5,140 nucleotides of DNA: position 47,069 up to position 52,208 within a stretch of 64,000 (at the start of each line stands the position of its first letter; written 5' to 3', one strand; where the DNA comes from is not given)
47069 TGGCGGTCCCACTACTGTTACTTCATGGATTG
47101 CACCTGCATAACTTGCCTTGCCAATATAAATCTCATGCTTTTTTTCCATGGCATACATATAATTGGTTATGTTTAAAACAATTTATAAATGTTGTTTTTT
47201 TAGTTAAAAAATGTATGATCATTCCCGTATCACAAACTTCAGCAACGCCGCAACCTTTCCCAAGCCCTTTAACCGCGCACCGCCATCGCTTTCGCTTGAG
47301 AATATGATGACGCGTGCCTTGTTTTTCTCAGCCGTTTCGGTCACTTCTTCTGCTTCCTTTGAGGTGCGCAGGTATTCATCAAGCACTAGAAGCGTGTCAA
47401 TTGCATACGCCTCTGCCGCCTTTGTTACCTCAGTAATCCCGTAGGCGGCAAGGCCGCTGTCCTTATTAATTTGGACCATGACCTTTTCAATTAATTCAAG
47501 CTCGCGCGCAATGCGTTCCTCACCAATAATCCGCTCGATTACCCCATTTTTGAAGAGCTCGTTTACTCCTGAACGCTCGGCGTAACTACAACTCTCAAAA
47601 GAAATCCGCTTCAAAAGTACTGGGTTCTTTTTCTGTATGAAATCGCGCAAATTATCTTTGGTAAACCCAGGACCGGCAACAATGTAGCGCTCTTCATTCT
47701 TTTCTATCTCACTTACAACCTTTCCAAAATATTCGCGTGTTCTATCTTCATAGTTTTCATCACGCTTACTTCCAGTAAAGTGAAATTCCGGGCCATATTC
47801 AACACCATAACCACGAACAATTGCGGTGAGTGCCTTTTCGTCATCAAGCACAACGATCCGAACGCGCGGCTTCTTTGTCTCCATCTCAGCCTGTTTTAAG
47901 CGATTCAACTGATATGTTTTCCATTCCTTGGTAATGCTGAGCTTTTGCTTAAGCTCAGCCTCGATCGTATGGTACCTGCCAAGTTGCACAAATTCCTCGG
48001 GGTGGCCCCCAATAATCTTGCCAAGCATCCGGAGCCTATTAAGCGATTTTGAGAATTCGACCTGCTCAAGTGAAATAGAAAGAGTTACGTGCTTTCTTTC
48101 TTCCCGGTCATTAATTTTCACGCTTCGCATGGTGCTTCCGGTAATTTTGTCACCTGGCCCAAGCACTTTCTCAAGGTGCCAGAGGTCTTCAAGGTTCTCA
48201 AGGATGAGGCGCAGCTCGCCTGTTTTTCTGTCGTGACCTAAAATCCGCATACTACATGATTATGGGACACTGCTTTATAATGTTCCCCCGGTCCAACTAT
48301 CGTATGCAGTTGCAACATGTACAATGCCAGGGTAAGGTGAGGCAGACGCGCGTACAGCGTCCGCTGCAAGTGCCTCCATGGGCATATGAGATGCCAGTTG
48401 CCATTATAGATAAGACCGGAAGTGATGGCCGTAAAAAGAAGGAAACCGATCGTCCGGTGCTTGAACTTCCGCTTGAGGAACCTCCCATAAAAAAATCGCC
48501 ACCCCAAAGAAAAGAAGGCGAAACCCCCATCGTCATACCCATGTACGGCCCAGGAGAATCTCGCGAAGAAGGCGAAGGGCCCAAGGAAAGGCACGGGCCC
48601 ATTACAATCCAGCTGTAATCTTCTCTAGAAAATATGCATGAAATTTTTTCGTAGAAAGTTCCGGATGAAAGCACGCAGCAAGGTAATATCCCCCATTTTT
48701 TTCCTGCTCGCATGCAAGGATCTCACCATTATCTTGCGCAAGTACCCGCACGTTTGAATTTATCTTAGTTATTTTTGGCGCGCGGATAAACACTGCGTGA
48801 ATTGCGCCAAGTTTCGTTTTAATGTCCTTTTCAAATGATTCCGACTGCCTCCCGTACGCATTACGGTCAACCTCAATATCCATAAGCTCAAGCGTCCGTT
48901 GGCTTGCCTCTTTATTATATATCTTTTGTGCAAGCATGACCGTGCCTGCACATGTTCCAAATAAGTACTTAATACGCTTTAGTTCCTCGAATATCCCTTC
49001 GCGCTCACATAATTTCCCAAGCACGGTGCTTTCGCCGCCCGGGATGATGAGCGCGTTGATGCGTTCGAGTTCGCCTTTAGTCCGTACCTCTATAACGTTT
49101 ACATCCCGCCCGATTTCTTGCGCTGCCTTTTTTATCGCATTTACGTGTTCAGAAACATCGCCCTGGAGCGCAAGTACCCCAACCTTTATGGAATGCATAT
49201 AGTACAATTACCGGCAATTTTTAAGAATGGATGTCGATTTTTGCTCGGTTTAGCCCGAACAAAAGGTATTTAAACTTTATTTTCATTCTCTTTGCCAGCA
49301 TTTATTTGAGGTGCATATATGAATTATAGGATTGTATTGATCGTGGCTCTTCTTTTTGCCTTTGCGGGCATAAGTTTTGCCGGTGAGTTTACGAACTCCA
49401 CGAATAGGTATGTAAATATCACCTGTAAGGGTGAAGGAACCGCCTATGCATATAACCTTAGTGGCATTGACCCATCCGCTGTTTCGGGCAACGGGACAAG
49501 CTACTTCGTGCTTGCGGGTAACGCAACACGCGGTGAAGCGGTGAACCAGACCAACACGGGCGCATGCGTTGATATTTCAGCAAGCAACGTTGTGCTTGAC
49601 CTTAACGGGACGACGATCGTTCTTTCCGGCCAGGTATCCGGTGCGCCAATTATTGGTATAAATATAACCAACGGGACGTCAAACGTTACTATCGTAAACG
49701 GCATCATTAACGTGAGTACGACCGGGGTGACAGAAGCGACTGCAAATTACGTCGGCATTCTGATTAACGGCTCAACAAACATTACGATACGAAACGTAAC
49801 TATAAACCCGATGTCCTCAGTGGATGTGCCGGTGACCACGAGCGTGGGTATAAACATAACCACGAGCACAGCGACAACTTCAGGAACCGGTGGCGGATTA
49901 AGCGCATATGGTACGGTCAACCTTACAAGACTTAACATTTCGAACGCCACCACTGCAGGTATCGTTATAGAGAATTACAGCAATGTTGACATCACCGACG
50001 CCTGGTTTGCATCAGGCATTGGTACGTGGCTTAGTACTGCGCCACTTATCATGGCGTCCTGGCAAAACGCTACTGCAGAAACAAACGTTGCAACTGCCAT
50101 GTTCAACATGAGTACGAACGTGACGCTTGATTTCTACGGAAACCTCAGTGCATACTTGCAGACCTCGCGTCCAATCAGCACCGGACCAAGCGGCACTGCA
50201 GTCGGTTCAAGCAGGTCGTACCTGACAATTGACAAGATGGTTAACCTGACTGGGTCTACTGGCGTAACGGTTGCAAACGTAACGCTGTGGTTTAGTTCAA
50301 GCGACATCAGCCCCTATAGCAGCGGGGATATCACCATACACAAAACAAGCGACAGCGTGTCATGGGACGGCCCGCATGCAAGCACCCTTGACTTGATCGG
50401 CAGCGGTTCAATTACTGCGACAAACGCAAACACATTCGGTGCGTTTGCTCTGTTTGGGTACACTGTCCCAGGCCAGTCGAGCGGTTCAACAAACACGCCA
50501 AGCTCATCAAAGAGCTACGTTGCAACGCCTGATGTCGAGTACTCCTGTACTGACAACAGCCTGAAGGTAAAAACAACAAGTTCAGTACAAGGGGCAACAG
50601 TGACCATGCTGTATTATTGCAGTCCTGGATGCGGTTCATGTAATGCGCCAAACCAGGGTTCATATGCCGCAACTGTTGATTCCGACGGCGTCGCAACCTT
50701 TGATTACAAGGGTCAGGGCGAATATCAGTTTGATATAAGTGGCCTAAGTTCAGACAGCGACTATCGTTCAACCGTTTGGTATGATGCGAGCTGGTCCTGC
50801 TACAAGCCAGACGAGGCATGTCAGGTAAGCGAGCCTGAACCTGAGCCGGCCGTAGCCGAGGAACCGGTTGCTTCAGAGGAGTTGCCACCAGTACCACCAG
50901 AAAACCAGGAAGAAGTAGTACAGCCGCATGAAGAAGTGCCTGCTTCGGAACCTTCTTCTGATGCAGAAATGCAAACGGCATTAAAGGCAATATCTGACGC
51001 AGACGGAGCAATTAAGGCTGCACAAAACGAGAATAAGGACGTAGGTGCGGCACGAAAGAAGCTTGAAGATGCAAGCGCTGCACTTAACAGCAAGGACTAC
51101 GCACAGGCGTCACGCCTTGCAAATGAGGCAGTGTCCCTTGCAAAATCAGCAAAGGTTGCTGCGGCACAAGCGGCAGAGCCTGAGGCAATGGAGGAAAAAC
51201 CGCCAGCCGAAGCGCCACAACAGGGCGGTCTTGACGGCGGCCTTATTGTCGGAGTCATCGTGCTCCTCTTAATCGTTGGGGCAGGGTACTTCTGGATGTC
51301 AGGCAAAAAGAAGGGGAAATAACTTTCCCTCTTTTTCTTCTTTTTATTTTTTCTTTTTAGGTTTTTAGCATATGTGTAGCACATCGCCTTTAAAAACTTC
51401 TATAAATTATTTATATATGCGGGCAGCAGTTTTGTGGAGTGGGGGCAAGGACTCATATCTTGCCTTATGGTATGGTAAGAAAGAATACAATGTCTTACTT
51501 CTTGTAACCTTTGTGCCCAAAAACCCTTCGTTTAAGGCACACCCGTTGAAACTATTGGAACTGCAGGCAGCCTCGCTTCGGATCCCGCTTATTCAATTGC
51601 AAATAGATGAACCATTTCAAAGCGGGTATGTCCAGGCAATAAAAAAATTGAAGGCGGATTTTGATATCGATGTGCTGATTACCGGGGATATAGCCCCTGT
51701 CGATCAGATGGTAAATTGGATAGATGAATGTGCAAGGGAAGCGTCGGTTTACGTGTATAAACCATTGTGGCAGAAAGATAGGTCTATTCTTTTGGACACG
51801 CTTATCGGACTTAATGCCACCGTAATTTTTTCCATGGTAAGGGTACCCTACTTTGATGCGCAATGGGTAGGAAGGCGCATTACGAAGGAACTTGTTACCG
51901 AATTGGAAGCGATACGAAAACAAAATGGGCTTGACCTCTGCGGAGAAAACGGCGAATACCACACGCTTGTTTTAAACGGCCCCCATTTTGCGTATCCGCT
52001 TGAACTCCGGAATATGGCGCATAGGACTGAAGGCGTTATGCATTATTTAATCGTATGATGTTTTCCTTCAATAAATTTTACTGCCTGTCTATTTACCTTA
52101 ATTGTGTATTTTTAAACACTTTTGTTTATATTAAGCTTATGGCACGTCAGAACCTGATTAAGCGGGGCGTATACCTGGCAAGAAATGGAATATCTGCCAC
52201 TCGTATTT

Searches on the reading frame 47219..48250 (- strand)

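Call 31: search_protein_families(library=pfam, proteins=[window:47219-48250:-])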
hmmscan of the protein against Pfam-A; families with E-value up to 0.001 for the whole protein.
window:47219-48250:- (343 aa): 3 families
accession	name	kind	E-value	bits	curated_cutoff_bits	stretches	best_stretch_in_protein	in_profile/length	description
PF03463.20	eRF1_1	-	7.6e-27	94.2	23.8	1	6-121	6-122/123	eRF1 domain 1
PF03465.20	eRF1_3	-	6.2e-21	75.3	25.8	1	247-340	1-105/106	eRF1 domain 3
PF03464.20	eRF1_2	-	1.5e-05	25.7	27.1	1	131-235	3-126/133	eRF1 domain 2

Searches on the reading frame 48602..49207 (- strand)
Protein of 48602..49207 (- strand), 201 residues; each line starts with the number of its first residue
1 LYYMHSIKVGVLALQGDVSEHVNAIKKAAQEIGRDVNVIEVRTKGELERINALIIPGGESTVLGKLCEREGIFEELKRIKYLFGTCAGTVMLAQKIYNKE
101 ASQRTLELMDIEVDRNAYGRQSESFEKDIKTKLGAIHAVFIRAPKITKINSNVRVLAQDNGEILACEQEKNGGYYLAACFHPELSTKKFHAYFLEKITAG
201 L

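Call 66: search_protein_families(library=pfam, proteins=[window:48602-49207:-])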
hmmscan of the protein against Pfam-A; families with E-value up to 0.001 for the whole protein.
window:48602-49207:- (201 aa): 3 families
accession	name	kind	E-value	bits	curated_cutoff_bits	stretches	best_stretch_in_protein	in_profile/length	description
PF01174.25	SNO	-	3.7e-52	177.4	27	1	11-197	1-186/188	SNO glutamine amidotransferase family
PF07685.20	GATase_3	-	5.7e-06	26.5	27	1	35-115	24-117/196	CobB/CobQ-like glutamine amidotransferase domain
PF00117.34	GATase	-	6.7e-05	23.1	22.8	1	22-195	10-184/190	Glutamine amidotransferase class-I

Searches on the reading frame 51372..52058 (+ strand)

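Call 66: search_protein_families(library=pfam, proteins=[window:51372-52058:+])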
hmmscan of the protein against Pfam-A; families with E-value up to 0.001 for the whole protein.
window:51372-52058:+ (228 aa): 1 family
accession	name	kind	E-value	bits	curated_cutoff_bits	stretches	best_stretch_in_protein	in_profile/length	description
PF01902.24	Diphthami_syn_2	-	6.7e-40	137.4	23.2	1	16-226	1-212/219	Diphthamide synthase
